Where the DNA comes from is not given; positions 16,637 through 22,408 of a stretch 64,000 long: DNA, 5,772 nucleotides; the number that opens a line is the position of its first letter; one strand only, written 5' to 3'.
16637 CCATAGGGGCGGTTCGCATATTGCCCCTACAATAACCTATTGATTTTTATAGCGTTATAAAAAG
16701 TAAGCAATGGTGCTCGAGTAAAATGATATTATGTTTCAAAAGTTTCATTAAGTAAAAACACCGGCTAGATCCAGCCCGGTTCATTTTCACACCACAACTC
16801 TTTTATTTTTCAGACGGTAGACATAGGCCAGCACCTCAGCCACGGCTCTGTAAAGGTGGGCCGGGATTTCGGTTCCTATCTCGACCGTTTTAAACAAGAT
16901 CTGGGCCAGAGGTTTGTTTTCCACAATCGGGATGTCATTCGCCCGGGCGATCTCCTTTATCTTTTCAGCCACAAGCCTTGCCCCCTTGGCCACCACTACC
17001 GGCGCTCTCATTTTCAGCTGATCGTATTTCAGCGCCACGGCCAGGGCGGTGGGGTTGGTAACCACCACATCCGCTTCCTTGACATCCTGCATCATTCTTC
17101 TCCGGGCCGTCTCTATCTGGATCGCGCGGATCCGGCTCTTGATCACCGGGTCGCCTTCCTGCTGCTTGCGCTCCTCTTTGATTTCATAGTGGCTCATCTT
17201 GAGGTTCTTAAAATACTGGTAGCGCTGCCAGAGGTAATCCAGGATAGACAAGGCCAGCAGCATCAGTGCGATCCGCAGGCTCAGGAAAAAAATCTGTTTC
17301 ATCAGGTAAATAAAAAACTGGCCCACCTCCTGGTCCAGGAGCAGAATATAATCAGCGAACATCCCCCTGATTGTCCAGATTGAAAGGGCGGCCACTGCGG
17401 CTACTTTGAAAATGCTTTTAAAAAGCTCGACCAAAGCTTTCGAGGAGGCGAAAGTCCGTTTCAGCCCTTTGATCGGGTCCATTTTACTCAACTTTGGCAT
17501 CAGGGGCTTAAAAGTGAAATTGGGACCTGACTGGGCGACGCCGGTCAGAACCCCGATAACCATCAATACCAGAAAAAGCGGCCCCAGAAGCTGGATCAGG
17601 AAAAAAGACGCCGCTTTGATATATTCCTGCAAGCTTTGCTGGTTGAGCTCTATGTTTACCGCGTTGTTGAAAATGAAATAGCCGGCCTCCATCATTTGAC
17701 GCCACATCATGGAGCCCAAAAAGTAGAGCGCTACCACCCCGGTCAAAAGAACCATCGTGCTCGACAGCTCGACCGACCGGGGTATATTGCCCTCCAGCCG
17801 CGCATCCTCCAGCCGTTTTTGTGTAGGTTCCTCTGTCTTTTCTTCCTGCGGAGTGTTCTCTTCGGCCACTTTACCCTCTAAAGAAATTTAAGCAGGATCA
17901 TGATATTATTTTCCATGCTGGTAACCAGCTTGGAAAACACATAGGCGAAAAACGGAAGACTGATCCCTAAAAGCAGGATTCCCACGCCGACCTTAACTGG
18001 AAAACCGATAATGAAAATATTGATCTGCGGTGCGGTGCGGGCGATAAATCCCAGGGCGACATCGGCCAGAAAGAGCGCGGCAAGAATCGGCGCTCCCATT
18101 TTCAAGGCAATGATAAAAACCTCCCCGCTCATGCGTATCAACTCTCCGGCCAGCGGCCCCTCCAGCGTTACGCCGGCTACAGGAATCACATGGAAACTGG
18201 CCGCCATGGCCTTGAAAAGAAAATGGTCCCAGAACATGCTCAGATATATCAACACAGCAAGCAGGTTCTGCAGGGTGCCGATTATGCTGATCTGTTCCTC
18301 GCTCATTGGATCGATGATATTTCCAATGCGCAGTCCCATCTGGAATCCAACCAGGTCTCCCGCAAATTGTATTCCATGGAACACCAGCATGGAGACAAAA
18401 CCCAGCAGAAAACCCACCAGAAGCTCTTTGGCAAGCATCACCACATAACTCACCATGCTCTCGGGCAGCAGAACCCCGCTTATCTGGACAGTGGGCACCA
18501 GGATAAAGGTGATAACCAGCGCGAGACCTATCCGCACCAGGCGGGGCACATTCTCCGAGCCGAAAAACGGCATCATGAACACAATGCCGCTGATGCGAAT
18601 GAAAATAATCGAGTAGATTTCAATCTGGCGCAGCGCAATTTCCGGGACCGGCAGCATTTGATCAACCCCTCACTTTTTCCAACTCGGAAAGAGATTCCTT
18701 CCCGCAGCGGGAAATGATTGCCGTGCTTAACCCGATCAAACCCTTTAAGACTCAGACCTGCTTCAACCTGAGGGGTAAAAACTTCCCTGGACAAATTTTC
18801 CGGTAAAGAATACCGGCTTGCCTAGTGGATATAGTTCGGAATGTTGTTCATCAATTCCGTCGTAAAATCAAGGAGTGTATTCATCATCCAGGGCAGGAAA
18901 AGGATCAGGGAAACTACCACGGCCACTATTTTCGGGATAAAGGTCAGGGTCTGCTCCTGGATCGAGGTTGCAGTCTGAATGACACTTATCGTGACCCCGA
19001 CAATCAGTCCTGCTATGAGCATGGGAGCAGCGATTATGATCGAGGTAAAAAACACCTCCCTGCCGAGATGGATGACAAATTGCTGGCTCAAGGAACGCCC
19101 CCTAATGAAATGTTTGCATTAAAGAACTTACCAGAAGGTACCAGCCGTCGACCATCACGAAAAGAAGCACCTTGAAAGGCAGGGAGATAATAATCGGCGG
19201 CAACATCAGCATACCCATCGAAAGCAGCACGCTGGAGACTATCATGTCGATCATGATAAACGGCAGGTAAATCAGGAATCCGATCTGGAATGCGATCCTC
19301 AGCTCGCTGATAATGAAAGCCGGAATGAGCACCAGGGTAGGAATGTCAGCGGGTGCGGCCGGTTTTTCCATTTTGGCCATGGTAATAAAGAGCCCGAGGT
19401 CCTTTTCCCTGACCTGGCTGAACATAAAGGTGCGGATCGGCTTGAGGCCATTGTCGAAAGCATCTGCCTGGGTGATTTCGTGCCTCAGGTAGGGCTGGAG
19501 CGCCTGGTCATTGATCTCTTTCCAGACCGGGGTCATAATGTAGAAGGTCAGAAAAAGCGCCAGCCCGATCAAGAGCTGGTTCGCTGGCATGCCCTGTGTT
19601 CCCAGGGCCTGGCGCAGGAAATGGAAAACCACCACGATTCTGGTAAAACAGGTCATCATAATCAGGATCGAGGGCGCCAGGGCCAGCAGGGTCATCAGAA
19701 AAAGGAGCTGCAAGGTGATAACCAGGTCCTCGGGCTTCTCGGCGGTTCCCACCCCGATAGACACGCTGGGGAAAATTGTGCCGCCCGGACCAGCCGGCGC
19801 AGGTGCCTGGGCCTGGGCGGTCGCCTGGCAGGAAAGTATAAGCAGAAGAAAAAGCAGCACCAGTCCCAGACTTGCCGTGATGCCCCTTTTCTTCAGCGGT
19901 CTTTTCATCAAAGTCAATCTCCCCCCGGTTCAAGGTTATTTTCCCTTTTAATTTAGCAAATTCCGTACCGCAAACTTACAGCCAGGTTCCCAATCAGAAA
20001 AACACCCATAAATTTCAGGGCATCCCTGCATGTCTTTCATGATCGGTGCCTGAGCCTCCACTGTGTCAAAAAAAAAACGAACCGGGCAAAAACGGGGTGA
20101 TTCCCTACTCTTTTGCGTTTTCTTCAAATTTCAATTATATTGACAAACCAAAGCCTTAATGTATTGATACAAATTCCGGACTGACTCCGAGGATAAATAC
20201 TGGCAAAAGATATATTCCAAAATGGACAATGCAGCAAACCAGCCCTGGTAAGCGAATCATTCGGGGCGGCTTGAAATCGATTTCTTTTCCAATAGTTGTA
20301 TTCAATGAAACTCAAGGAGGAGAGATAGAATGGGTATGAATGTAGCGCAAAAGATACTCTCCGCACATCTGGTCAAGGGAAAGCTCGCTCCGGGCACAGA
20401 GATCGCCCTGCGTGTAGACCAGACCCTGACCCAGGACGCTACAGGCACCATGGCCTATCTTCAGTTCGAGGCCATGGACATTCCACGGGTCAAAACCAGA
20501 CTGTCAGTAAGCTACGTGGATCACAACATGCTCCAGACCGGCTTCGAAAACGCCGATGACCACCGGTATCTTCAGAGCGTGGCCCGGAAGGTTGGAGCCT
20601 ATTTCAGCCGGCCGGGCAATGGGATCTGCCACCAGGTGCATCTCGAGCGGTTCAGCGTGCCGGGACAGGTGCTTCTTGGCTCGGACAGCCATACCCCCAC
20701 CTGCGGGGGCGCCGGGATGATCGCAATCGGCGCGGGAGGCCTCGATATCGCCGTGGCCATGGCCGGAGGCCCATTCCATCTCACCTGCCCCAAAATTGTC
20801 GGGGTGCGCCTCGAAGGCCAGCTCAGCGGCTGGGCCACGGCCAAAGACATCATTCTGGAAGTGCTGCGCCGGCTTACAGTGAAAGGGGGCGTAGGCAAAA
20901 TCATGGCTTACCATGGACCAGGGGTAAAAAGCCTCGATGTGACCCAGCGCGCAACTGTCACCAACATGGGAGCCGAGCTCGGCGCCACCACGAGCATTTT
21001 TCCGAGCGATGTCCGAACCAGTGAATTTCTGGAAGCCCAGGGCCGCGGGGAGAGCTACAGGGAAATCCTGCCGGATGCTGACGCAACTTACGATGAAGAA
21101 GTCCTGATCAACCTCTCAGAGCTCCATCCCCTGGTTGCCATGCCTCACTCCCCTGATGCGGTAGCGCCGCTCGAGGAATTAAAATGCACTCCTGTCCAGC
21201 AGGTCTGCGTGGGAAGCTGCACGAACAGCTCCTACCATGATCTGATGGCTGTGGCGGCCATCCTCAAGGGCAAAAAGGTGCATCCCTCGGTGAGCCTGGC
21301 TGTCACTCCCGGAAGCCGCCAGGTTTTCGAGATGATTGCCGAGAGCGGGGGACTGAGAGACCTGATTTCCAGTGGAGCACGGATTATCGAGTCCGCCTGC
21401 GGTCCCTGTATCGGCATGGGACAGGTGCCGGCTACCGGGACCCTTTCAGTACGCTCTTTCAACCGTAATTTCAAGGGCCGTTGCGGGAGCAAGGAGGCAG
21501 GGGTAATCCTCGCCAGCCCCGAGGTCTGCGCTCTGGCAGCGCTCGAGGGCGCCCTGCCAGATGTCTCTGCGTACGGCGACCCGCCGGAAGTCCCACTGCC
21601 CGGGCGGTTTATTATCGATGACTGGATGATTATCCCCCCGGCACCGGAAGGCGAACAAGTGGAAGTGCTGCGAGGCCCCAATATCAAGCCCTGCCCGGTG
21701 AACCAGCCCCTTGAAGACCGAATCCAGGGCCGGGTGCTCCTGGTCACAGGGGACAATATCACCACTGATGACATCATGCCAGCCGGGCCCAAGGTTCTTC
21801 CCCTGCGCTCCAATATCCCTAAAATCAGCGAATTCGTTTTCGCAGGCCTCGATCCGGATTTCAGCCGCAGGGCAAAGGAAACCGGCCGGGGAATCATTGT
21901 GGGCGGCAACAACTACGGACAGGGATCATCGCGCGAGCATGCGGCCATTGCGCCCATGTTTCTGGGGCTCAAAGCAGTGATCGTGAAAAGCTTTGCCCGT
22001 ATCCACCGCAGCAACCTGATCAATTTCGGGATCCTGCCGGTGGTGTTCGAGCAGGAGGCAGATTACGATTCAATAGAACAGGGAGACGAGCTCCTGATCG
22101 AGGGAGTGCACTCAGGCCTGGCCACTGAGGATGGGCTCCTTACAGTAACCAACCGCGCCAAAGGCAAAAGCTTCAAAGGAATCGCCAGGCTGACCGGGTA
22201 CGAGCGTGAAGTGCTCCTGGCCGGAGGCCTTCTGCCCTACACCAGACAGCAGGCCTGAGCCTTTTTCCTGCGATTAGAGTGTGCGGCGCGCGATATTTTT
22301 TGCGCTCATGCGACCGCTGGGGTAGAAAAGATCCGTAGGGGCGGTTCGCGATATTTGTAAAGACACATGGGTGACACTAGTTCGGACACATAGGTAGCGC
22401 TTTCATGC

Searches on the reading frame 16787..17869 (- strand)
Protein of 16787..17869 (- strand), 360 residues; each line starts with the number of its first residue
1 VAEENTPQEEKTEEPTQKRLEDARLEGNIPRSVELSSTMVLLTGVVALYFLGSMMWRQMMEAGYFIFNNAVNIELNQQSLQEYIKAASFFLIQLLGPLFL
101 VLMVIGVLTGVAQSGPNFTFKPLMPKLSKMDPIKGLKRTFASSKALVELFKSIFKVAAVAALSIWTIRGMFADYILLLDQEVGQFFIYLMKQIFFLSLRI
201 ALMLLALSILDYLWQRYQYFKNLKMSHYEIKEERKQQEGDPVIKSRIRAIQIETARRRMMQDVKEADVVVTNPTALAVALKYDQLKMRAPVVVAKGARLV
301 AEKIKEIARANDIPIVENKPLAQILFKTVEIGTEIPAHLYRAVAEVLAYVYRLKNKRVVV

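Call 15: search_protein_families(library=pfam, proteins=[window:16787-17869:-], max_evalue=0.001)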
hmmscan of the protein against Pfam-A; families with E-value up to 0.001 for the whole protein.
window:16787-17869:- (360 aa): 1 family
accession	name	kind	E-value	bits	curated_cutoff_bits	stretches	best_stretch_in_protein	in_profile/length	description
PF01312.24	Bac_export_2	-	3e-123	411.7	24.4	1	9-350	1-335/335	FlhB HrpN YscU SpaS Family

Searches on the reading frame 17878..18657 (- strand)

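Call 76: search_protein_families(library=pfam, proteins=[window:17878-18657:-], max_evalue=0.001)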
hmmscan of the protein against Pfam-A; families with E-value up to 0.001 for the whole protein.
window:17878-18657:- (259 aa): 1 family
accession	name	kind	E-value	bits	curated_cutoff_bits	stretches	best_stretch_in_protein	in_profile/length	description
PF01311.25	Bac_export_1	-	4.2e-65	220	27.8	1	15-247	4-229/230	Bacterial export proteins, family 1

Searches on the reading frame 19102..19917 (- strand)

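Call 76: search_protein_families(library=pfam, proteins=[window:19102-19917:-], max_evalue=0.001)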
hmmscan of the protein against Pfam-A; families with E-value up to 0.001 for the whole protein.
window:19102-19917:- (271 aa): 1 family
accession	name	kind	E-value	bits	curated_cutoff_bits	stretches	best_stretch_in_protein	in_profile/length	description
PF00813.25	FliP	-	1.5e-81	273.3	26.9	1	74-266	1-191/191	FliP family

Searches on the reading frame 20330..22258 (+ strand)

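Call 9: search_protein_families(library=pfam, proteins=[window:20330-22258:+], max_evalue=0.001)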
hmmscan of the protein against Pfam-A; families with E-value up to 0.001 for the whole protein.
window:20330-22258:+ (642 aa): 3 families
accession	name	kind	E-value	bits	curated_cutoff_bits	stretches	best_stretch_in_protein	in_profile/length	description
PF00330.25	Aconitase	-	2.9e-108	363.3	28.7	2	7-284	1-306/463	Aconitase family (aconitate hydratase)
PF00694.25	Aconitase_C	-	1.1e-23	84.4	22.8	1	513-576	67-131/131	Aconitase C-terminal domain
PF04412.18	AcnX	-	3.4e-05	23.2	31.5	1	285-357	287-357/400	Aconitase X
